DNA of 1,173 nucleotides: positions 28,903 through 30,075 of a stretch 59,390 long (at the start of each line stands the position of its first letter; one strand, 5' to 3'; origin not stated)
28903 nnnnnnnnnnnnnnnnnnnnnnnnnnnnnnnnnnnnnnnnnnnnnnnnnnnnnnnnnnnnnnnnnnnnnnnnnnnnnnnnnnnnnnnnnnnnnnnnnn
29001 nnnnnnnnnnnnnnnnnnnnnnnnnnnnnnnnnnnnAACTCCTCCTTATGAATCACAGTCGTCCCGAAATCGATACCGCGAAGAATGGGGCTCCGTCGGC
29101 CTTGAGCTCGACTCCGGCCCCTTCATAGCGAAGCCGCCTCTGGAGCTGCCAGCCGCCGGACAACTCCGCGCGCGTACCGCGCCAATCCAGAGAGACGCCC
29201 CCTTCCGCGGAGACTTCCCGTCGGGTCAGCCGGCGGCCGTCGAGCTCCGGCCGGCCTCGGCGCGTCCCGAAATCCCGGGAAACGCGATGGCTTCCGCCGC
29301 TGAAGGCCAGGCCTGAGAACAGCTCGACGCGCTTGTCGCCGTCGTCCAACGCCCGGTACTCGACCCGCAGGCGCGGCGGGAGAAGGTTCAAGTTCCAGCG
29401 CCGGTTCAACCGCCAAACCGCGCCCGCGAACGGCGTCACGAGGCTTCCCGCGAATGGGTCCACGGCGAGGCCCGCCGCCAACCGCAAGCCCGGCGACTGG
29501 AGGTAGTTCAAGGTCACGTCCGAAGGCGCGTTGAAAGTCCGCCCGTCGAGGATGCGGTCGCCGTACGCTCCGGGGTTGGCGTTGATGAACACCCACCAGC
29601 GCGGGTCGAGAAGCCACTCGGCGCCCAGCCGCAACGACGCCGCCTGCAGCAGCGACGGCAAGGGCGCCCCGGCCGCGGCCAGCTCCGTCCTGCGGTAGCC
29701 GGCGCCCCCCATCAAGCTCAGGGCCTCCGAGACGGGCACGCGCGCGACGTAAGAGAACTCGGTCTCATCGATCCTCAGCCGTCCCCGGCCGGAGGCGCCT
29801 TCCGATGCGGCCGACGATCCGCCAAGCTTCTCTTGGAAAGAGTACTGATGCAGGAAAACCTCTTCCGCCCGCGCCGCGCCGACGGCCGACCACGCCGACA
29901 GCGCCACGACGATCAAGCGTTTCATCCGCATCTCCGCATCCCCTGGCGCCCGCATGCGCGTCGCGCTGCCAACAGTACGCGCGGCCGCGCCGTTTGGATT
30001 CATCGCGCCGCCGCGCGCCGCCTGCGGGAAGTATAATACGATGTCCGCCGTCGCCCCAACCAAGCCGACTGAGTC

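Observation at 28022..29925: Operon encoding an outer-membrane barrel, a six-Cys bufferin-like peptide and a DUF1223 CxxC protein, with no MNIO/DUF2063 maturase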

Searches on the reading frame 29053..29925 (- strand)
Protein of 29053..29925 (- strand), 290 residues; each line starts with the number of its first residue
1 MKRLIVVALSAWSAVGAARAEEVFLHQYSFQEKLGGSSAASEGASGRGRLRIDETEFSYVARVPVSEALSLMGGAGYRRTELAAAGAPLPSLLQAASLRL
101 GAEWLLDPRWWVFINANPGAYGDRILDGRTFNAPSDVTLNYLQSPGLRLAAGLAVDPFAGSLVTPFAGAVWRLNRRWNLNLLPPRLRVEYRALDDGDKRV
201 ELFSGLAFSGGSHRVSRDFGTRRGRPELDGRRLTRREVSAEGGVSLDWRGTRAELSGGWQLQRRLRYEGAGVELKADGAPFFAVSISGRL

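Call 3: search_protein_families(library=pfam, proteins=[window:29053-29925:-], max_evalue=0.1)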
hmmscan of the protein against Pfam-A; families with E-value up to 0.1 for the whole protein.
window:29053-29925:- (290 aa): 1 family
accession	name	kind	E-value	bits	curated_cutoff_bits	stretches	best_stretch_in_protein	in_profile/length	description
PF06629.18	MipA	-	0.00073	20.2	24.2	1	174-271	29-112/221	MltA-interacting protein MipA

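Call 4: search_protein_families(library=ncbifam, proteins=[window:29053-29925:-], max_evalue=0.1)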
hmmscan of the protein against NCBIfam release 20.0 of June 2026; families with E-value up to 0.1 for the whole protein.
window:29053-29925:- (290 aa): 0 families

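Call 18: find_homologous_proteins(query=window:29053-29925:-, max_evalue=0.001)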
Query window:29053-29925:- (290 aa): 12 proteins with E <= 0.001 among 8000 candidates.
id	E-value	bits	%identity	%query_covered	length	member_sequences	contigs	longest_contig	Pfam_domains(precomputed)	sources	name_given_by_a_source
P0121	5.5e-185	631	100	100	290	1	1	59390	-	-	-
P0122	6.5e-136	470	79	91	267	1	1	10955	-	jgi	jgi:hypothetical protein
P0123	2.2e-117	409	68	99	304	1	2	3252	-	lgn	-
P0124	2.7e-112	393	64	96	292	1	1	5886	-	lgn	-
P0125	5.2e-109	382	61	100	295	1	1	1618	-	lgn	-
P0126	7.4e-107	375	61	100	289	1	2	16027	-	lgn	-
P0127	3.3e-106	373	65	92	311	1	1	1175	-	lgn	-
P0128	1.1e-99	351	61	92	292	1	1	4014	-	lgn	-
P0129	3.4e-68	248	47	99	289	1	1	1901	-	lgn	-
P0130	4.6e-66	241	47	100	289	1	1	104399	-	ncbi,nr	ncbi:MAG: hypothetical protein SF051_14580 [Elusimicrobiota bacterium]|nr:hypothetical protein [Elus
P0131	7.4e-61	224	46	93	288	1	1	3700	-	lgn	-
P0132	4.9e-59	218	44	99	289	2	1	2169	-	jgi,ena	-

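Call 31: predict_structure(alignment_id=A1)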
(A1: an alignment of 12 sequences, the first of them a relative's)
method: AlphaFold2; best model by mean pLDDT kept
length: 290 residues; sequences in the alignment: 12
mean_pLDDT: 89.1   pTM: 0.80
mean pLDDT of the five models: 89.1, 88.4, 86.1, 73.1, 69.7
residues with pLDDT >= 90: 210; 70-90: 53; 50-70: 12; < 50: 15
segments of 3 or more residues with pLDDT < 50: 1-4, 11-21
pLDDT, mean of each block of 10 residues (from residue 1): 52 40 80 96 91 97 93 97 89 95 94 96 87 94 93 82 89 94 94 92 95 90 90 94 95 97 93 94 95
secondary structure, 60 per line:
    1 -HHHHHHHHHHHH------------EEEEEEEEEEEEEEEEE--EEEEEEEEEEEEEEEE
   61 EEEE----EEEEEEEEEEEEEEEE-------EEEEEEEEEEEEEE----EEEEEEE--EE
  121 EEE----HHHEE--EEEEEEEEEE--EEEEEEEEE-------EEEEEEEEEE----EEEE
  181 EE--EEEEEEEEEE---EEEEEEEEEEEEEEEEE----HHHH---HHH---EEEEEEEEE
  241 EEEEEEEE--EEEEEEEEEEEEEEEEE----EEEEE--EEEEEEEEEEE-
elements in order: H2-13 E26-42 E45-64 E69-84 E92-105 E110-116 E119-123 E135-144 E147-155 E163-172 E177-182 E185-194 E198-214 H219-222 E232-248 E251-267 E272-276 E279-289

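Call 35: fold_search(model_id=the predicted structure, library=pdb)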
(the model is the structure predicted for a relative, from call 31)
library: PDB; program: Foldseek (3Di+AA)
matches with E <= 10: 950; with E <= 0.001: 124
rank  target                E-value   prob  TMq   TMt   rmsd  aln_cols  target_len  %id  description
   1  3slt                  3.8e-07  1.00  0.25  0.24  19.0       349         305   11  Pre-cleavage Structure of the Autotransporter EspP - N1023S Mutant (released 2011-11-16)
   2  3slo                  5.0e-07  1.00  0.25  0.24  20.1       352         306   10  Pre-cleavage Structure of the Autotransporter EspP - N1023D mutant (released 2011-11-16)
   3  3slj                  6.7e-07  1.00  0.25  0.24  19.2       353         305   11  Pre-cleavage Structure of the Autotransporter EspP - N1023A mutant (released 2011-11-16)
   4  3aeh_A                3.0e-06  1.00  0.43  0.44  18.9       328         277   10  Integral membrane domain of autotransporter Hbp (released 2010-07-07)
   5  8bo2_P                4.1e-06  1.00  0.23  0.22  18.6       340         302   11  BAM-EspP complex structure with BamA-S425C/EspP-S1299C mutations in nanodisc (released 2023-04-26)
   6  6z38                  7.7e-06  1.00  0.48  0.35  17.9       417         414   10  TodX deltaS2S3 mutant monoaromatic hydrocarbon channel (released 2020-11-04)
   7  2iwv_A                8.4e-06  1.00  0.42  0.43   9.5       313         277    8  Structure of the monomeric outer membrane porin OmpG in the open and closed conformation (released 2006-08-14)
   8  3dwo                  8.4e-06  1.00  0.34  0.25  15.1       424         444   10  Crystal structure of a Pseudomonas aeruginosa FadL homologue (released 2008-12-16)
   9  3brz                  1.2e-05  1.00  0.35  0.27  21.9       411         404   10  Crystal structure of the Pseudomonas putida toluene transporter TodX (released 2008-06-10)
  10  2x9k                  1.4e-05  1.00  0.37  0.38  14.4       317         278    8  Structure of a E.coli porin (released 2011-01-26)
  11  3bs0_A                1.4e-05  1.00  0.45  0.34  17.8       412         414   10  Crystal structure of the P. putida toluene transporter TodX (released 2008-06-10)
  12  2wvp                  1.5e-05  1.00  0.36  0.39  15.1       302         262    9  Synthetically modified OmpG (released 2010-07-14)
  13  6z37                  1.7e-05  1.00  0.47  0.35  16.4       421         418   10  TodX monoaromatic hydrocarbon channel deltaS2 mutant (released 2020-11-04)
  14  3pgs_B                2.1e-05  1.00  0.38  0.29  14.6       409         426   10  Phe3Gly mutant of EcFadL (released 2011-05-25)
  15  5dl8_A                2.2e-05  1.00  0.35  0.28  16.3       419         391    8  Crystal structure of Acinetobacter baumannii OccAB4 (released 2016-02-03)
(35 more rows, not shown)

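Call 37: find_related_loci(query=A1, collection=genome_contigs, flank=10000)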
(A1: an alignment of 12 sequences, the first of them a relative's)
Query A1 (290 aa) in genome_contigs; peptide patterns used: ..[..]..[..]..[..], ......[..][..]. (x = any residue, [..] = any of these).
92 stretches matched a pattern; 3 encode a relative of the query (tblastn E <= 1e-3); 3 distinct loci.
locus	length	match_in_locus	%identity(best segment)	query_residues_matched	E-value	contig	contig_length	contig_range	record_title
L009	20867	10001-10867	47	1-290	5e-65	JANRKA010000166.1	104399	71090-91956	MAG: Elusimicrobiota bacterium isolate bins.479 k141_787587, whole genome shotgun sequence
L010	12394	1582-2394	45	21-290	1e-64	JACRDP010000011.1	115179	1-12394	MAG: Elusimicrobia bacterium isolate NC_groundwater_1675_Pr3_B-0.1um_66_20 SR-2_scaffold_141_1752064, whole genome shotg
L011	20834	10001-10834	41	13-290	9e-62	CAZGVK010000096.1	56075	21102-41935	MAG TPA_asm: uncultured Elusimicrobia sp. isolate binchicken_co203_514 genome assembly, contig: k141_3029673, whole geno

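Call 39: find_encoding_contigs(protein=window:29053-29925:-, flank=1000, max_places=3)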
Protein window:29053-29925:- (290 aa): no gene with exactly this product is on record in the collection.

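Call 40: search_protein_representatives(alignment_id=A1)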
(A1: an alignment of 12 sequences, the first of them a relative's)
Query: 12 sequences, 288 profile positions. Proteins with E-value up to 0.001 (for the whole library): 669; up to 1e-10: 317; up to 1e-30: 60. The best 150 are listed.
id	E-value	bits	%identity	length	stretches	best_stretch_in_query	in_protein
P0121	6.5e-140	481.6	-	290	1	3-288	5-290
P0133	1.0e-99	349.7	-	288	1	1-288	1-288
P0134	2.9e-87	308.8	-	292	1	6-288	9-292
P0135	2.0e-81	289.6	-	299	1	5-288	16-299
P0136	2.7e-54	200.6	-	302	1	20-288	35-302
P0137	1.0e-48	182.3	-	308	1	21-287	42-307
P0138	5.0e-47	176.8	-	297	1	13-286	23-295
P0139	8.0e-47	176.1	-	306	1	36-283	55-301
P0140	2.7e-46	174.4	-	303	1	31-286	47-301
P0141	2.1e-45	171.5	-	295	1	27-287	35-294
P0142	1.1e-44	169.1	-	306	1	26-288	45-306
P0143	5.6e-41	156.9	-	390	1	33-287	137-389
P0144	1.9e-39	151.9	-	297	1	33-282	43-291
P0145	1.5e-38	149.0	-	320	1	17-286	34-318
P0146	2.3e-38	148.4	-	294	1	10-288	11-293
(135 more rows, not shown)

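Call 42: search_protein_families(library=pfam, alignment_id=A2, max_evalue=0.01)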
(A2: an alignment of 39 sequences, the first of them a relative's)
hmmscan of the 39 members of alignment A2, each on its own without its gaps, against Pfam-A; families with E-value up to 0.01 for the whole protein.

A. member 1, P0121 (290 aa): 1 family
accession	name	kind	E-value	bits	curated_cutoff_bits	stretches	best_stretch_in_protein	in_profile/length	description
PF06629.18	MipA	-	0.00073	20.2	24.2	0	174-271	29-112/221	MltA-interacting protein MipA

B. families by the number of members that match (of 39 scanned): 11 families
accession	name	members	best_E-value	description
PF19783.5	DUF6268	34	1.4e-23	Domain of unknown function (DUF6268)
PF13505.12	OMP_b-brl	8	1.1e-07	Outer membrane protein beta-barrel domain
PF00593.30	TonB_dep_Rec_b-barrel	7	7.4e-06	TonB dependent receptor-like, beta-barrel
PF03349.22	Toluene_X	3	6.9e-05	Outer membrane protein transport protein (OMPP1/FadL/TodX)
PF10677.15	DUF2490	3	0.001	Protein of unknown function (DUF2490)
PF06629.18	MipA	2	0.00033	MltA-interacting protein MipA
PF03797.25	Autotransporter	2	0.00062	Autotransporter beta-domain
PF12099.14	DUF3575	2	0.001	Protein of unknown function (DUF3575)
PF24604.1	B-barrel_PelB_C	1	0.00049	PelB, C-terminal beta barrel domain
PF13568.12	OMP_b-brl_2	1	0.0024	Outer membrane protein beta-barrel domain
PF13557.12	Phenol_MetA_deg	1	0.0074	Putative MetA-pathway of phenol degradation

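Call 46: find_encoding_contigs(protein=P0136, flank=8000, max_places=3)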
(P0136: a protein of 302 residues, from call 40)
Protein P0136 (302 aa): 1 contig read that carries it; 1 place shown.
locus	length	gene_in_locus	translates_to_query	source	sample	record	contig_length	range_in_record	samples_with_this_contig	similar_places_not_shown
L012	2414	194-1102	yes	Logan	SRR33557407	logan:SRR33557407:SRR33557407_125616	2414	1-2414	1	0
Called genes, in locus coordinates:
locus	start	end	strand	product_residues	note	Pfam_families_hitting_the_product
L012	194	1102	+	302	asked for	PF19783:DUF6268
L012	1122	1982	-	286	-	PF00535:Glycos_transf_2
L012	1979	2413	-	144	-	?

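Call 47: find_related_loci(query=A1, collection=metagenome_contigs, flank=10000)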
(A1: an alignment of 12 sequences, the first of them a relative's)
Query A1 (290 aa) in metagenome_contigs; peptide patterns used: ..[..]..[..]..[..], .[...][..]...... (x = any residue, [..] = any of these).
172 stretches matched a pattern; 5 encode a relative of the query (tblastn E <= 1e-3); 5 distinct loci.
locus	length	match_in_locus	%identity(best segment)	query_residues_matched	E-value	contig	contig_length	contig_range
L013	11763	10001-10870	44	1-290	4e-67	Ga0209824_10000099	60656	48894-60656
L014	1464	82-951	44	1-290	1e-67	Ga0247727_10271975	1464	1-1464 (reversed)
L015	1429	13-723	49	57-290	3e-67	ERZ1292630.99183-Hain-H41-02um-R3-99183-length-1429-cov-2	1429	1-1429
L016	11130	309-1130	43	18-290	9e-64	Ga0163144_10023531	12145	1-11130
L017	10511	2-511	49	121-290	7e-45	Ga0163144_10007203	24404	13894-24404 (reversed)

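Call 50: search_protein_families(library=pfam, proteins=[L009:6294-7040:-, L009:6928-8040:+, L009:11945-13201:-, L009:12958-13509:-, L009:13490-15277:+, L010:2685-4457:-, L010:4825-5379:-, L010:7241-8863:-, L013:8859-9911:-, L013:11189-11761:+], max_evalue=0.001)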
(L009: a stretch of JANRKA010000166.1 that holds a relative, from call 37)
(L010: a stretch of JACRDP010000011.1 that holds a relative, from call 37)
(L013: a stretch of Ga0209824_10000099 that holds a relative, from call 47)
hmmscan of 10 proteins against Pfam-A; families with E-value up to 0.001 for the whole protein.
L009:6294-7040:- (248 aa): 3 families
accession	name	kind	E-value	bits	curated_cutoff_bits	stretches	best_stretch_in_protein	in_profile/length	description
PF13444.12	Acetyltransf_5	-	9.6e-28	97.3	22.4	1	23-124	1-102/102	Acetyltransferase (GNAT) domain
PF21926.2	FeeM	-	3.8e-06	27.2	27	1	40-139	20-119/158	N-acyl amino acid synthase FeeM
PF00765.23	Autoind_synth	-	7.4e-05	22.8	24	1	17-115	10-105/183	Autoinducer synthase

L009:6928-8040:+ (370 aa): 0 families

L009:11945-13201:- (418 aa): 0 families

L009:12958-13509:- (183 aa): 2 families
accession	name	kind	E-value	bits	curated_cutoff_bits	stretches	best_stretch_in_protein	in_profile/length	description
PF14559.12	TPR_19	-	1.4e-06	29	25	1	65-125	2-62/68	Tetratricopeptide repeat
PF13432.12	TPR_16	-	9.3e-06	26.4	32.7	1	59-119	2-62/65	Tetratricopeptide repeat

L009:13490-15277:+ (595 aa): 14 families
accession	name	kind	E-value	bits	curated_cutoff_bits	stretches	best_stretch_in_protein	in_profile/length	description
PF00005.33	ABC_tran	-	1.2e-52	178.6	25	2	24-155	2-137/137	ABC transporter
PF12848.13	ABC_tran_Xtn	-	1.3e-22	80.1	25.9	1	195-270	2-77/85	ABC transporter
PF13304.12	AAA_21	-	2e-18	67.9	27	2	408-455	238-288/304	AAA domain, putative AbiEii toxin, Type IV TA system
PF02463.25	SMC_N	-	7e-11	42.4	40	0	321-479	30-213/220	RecF/RecN/SMC N terminal domain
PF13555.12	AAA_29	-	7.7e-10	38.8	27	0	23-50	12-39/61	P-loop containing region of AAA domain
PF16326.10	ABC_tran_CTD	-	1.9e-08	34.8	32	1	530-589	5-64/69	ABC transporter C-terminal domain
PF13476.12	AAA_23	-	2.4e-08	35.3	27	0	305-334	10-38/201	AAA domain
PF03193.22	RsgA_GTPase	-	4.2e-07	30.4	30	0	34-65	107-138/174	RsgA GTPase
PF13401.12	AAA_22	-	1.6e-05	25.6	27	0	37-158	9-97/130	AAA domain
PF13481.12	AAA_25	-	1.7e-05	24.9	27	0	30-49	30-49/195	AAA domain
PF01926.29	MMR_HSR1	-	2.7e-05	24.7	21.9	0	36-58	2-23/113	50S ribosome-binding GTPase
PF13175.12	AAA_15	-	4.3e-05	23.7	32.1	0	317-335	25-43/374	AAA ATPase domain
PF13479.12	AAA_24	-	0.00047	20.5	27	0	315-342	2-29/195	AAA domain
PF13514.12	AAA_27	-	0.00086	19.4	22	0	308-338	19-49/206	AAA domain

L010:2685-4457:- (590 aa): 18 families
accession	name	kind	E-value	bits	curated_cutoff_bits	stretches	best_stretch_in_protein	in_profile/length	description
PF00005.33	ABC_tran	-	2.5e-52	177.5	25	2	18-149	2-137/137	ABC transporter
PF12848.13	ABC_tran_Xtn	-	1.1e-24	86.7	25.9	1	189-271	2-83/85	ABC transporter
PF13304.12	AAA_21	-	4.7e-18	66.7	27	2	401-461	237-303/304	AAA domain, putative AbiEii toxin, Type IV TA system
PF02463.25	SMC_N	-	2.6e-09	37.2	40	0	399-472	134-212/220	RecF/RecN/SMC N terminal domain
PF13476.12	AAA_23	-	3.8e-09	37.9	27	0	299-328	10-38/201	AAA domain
PF13555.12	AAA_29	-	8.4e-09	35.5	27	0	299-326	12-39/61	P-loop containing region of AAA domain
PF16326.10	ABC_tran_CTD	-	1.1e-06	29.1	32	1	526-584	5-63/69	ABC transporter C-terminal domain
PF13175.12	AAA_15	-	2.2e-06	28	32.1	0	311-329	25-43/374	AAA ATPase domain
PF13401.12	AAA_22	-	2.4e-06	28.3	27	0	31-117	9-65/130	AAA domain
PF13604.12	AAA_30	-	4.5e-06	27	27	0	312-343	21-51/191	AAA domain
PF03193.22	RsgA_GTPase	-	2.2e-05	24.8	30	0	304-329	102-126/174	RsgA GTPase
PF13479.12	AAA_24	-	7.4e-05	23.1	27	0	309-336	2-29/195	AAA domain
PF13521.12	AAA_28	-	0.00013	22.6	27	0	29-48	1-20/164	AAA domain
PF02367.23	TsaE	-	0.00016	22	26.6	0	23-50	17-44/128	Threonylcarbamoyl adenosine biosynthesis protein TsaE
PF24389.1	ORC-CDC6-like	-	0.00021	20.6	27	0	30-47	35-52/571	ORC-CDC6-like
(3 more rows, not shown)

L010:4825-5379:- (184 aa): 2 families
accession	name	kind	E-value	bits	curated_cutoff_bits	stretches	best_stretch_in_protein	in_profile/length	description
PF04542.20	Sigma70_r2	-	5.2e-16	58.6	24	1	10-75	2-69/71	Sigma-70 region 2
PF08281.18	Sigma70_r4_2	-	2.4e-09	37.1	25.7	1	119-170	3-54/54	Sigma-70, region 4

L010:7241-8863:- (540 aa): 3 families
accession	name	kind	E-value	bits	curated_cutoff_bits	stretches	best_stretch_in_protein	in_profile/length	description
PF17815.7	PDZ_3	-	2.8e-29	102.2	22.8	1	390-536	1-145/145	PDZ domain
PF13365.12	Trypsin_2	-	9.8e-21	75.4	27.6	1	108-245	1-144/144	Trypsin-like peptidase domain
PF00089.32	Trypsin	-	4.9e-12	46.6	20.6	1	89-260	5-211/220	Trypsin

L013:8859-9911:- (350 aa): 1 family
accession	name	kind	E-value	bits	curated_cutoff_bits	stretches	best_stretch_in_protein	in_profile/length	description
PF04055.27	Radical_SAM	-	7.6e-17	62.4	29.5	1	65-243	2-165/166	Radical SAM superfamily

L013:11189-11761:+ (191 aa): 0 families

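Call 72: search_protein_families(library=ncbifam, proteins=[L009:8066-8377:+, L009:10879-11130:+], max_evalue=0.1)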
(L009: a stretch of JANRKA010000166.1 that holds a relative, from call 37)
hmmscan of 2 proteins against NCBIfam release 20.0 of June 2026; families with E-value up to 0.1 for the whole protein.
L009:8066-8377:+ (103 aa): 2 families
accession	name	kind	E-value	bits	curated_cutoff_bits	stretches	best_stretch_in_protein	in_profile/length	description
NF050166.1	Cu_RiPP_BufA2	equivalog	4.5e-17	62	60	1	23-100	5-78/79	BufA2 family periplasmic bufferin-type metallophore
NF050142.1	PG1828_fam_lipo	equivalog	0.092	13.5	50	0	19-48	6-35/59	PG1828 family lipoprotein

L009:10879-11130:+ (83 aa): 2 families
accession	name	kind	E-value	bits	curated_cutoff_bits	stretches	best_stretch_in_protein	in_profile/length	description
NF050166.1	Cu_RiPP_BufA2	equivalog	8e-19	67.6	60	1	8-81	5-78/79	BufA2 family periplasmic bufferin-type metallophore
NF033216.1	lipo_YgdI_YgdR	subfamily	0.021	14.7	42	1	3-29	1-27/71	YgdI/YgdR family lipoprotein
